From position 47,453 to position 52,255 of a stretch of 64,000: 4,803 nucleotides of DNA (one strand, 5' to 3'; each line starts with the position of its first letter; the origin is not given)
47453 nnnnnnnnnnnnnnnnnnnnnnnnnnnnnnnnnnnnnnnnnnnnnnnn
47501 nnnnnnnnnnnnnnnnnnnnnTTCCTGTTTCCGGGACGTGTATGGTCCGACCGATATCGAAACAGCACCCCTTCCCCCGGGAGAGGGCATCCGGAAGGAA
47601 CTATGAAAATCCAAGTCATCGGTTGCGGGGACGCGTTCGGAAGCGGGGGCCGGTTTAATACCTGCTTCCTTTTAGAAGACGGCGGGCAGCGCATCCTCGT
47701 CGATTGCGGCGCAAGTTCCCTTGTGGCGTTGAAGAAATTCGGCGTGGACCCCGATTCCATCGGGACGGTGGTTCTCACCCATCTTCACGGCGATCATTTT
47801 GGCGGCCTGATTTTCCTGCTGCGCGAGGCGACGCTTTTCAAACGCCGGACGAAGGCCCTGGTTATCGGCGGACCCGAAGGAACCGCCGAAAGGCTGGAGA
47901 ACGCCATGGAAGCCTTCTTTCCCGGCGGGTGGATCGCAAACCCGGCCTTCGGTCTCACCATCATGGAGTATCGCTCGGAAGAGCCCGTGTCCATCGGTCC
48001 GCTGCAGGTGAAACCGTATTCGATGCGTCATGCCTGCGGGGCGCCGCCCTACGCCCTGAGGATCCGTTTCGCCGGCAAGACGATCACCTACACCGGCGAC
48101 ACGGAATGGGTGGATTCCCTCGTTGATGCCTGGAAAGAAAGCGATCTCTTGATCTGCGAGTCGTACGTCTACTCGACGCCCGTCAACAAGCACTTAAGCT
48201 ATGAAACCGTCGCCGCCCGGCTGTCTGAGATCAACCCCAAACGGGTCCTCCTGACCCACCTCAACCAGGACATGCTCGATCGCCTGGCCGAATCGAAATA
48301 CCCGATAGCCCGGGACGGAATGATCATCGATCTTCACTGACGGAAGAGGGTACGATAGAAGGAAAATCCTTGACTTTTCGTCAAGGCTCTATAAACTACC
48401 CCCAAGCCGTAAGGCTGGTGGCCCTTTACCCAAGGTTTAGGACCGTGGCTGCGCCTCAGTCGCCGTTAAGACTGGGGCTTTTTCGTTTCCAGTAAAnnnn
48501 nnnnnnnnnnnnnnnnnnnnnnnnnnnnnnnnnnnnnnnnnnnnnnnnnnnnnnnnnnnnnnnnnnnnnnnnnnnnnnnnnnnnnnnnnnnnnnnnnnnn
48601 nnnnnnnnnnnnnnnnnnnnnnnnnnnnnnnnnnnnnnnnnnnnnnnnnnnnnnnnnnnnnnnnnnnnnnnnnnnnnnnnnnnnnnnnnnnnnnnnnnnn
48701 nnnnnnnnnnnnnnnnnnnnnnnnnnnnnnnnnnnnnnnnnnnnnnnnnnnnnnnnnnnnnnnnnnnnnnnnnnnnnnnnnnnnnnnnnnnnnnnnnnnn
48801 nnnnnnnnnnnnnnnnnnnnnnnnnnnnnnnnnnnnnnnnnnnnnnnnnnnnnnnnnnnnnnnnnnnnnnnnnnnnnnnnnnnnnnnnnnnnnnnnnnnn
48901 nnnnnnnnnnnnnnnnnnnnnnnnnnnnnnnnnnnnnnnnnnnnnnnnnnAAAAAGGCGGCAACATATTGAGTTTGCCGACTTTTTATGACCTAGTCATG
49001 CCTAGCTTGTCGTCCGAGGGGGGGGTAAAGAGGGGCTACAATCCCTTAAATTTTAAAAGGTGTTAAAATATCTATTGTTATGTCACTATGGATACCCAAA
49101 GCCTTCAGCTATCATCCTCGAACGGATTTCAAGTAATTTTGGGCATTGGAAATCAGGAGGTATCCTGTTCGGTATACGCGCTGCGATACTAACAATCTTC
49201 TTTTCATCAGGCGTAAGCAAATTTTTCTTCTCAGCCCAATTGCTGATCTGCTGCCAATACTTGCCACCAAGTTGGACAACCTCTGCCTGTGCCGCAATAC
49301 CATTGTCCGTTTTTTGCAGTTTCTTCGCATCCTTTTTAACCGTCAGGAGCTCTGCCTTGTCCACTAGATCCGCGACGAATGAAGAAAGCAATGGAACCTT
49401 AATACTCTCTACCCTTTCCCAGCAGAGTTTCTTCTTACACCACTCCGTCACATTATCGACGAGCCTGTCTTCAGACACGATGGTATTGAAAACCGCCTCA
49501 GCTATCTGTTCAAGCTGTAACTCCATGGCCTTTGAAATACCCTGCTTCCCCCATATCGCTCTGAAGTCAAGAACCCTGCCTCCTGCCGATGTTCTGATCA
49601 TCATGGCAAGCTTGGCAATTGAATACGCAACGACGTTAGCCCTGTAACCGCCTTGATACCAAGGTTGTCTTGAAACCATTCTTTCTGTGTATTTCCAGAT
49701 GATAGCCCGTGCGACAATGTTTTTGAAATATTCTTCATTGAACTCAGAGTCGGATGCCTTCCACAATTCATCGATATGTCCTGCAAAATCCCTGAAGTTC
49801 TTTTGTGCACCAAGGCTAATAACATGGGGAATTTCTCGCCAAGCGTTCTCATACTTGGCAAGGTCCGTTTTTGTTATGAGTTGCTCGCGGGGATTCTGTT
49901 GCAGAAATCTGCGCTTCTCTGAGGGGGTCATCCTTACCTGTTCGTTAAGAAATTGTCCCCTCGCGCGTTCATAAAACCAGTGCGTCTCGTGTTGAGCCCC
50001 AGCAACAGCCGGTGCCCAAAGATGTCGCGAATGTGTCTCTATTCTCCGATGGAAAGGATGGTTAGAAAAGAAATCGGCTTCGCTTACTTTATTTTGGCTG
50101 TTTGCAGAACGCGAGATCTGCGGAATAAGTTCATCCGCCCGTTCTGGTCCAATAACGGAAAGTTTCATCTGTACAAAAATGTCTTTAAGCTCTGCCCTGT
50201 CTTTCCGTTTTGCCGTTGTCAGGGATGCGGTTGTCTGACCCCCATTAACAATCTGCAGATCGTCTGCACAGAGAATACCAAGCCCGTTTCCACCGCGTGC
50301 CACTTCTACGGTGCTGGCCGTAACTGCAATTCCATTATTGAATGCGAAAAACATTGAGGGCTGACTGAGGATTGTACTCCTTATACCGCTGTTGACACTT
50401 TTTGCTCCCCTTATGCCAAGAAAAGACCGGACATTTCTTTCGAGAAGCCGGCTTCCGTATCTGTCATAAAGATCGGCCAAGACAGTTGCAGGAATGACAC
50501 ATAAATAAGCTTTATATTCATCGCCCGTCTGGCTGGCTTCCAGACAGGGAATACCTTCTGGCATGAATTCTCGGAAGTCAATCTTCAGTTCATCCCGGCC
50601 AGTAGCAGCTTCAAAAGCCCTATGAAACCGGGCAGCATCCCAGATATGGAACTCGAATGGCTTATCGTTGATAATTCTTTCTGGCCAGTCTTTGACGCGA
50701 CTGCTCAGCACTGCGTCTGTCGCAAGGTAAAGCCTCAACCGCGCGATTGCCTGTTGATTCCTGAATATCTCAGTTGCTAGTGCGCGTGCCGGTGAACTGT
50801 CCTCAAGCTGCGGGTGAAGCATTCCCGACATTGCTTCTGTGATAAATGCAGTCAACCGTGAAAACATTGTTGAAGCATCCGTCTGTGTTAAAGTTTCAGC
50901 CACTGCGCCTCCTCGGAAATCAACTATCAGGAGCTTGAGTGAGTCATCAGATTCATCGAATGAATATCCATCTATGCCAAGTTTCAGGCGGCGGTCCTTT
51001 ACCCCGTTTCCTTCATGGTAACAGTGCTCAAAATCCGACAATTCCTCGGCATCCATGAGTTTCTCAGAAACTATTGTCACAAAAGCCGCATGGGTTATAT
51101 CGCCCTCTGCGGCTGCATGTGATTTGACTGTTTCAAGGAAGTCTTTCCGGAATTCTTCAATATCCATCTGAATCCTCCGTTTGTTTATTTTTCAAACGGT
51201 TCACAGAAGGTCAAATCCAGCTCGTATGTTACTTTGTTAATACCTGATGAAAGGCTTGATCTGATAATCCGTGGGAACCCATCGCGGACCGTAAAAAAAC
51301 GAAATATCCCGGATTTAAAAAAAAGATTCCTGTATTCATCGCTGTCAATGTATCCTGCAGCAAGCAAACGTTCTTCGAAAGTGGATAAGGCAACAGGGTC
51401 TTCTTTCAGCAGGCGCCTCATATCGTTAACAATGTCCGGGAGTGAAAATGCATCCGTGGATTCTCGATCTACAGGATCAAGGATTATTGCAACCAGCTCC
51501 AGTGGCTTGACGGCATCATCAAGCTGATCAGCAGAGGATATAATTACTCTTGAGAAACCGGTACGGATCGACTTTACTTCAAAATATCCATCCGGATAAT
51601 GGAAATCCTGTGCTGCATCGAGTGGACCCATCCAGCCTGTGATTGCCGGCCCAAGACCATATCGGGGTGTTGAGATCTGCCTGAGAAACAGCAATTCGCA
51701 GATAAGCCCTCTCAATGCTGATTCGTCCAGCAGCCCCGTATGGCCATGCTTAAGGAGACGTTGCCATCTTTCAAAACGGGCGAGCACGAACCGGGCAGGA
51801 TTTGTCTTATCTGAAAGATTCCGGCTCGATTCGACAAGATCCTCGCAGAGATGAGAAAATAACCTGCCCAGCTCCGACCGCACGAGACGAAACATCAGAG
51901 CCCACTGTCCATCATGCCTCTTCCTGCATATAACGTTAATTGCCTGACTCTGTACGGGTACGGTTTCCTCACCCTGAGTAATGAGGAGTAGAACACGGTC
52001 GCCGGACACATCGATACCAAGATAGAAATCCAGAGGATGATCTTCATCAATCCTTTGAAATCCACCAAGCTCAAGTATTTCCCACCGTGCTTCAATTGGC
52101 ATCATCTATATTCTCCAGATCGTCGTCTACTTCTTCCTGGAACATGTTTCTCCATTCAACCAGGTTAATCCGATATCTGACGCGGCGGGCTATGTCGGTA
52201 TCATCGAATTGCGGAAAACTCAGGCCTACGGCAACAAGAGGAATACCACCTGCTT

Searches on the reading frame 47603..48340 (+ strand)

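Call 22: search_protein_families(library=pfam, proteins=[window:47603-48340:+], max_evalue=0.001)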
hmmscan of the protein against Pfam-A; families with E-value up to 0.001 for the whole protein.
window:47603-48340:+ (245 aa): 4 families
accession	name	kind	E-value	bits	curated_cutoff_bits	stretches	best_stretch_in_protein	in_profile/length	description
PF12706.13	Lactamase_B_2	-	2.5e-22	79.9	27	1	30-219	2-199/200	Beta-lactamase superfamily domain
PF00753.33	Lactamase_B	-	2.3e-16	60.8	22.7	1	15-178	2-161/196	Metallo-beta-lactamase superfamily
PF23023.1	Anti-Pycsar_Apyc1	-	3.5e-09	36.9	50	1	2-69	4-70/250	Anti-Pycsar protein Apyc1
PF13483.12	Lactamase_B_3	-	0.00013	22.4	24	0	20-66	8-50/160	Beta-lactamase superfamily domain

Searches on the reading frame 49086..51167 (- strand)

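Call 22: search_protein_families(library=pfam, proteins=[window:49086-51167:-], max_evalue=0.001)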
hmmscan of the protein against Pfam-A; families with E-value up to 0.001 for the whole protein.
window:49086-51167:- (693 aa): 2 families
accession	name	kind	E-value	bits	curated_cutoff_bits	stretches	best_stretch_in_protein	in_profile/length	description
PF10592.14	AIPR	-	1.2e-98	331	25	1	242-565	1-306/308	AIPR protein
PF22879.1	AIPR_N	-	1.5e-38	132.6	28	1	29-183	1-151/151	Abortive infection phage resistance protein N-terminal domain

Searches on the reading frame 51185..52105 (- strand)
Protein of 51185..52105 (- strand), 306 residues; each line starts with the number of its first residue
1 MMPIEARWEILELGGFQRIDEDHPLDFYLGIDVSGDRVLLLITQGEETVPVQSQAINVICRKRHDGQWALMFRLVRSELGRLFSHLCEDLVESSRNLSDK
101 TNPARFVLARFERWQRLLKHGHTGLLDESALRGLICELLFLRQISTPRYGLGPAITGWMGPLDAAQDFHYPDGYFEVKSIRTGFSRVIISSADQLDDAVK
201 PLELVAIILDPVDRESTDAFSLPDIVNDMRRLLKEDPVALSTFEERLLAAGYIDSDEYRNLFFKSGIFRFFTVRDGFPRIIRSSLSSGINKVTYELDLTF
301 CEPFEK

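Call 22: search_protein_families(library=pfam, proteins=[window:51185-52105:-], max_evalue=0.001)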
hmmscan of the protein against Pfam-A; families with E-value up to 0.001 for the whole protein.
window:51185-52105:- (306 aa): 1 family
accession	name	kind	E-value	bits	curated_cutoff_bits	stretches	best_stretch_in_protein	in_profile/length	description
PF14390.12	DUF4420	-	1.7e-69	234.8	27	1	16-299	19-306/306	Putative PD-(D/E)XK family member, (DUF4420)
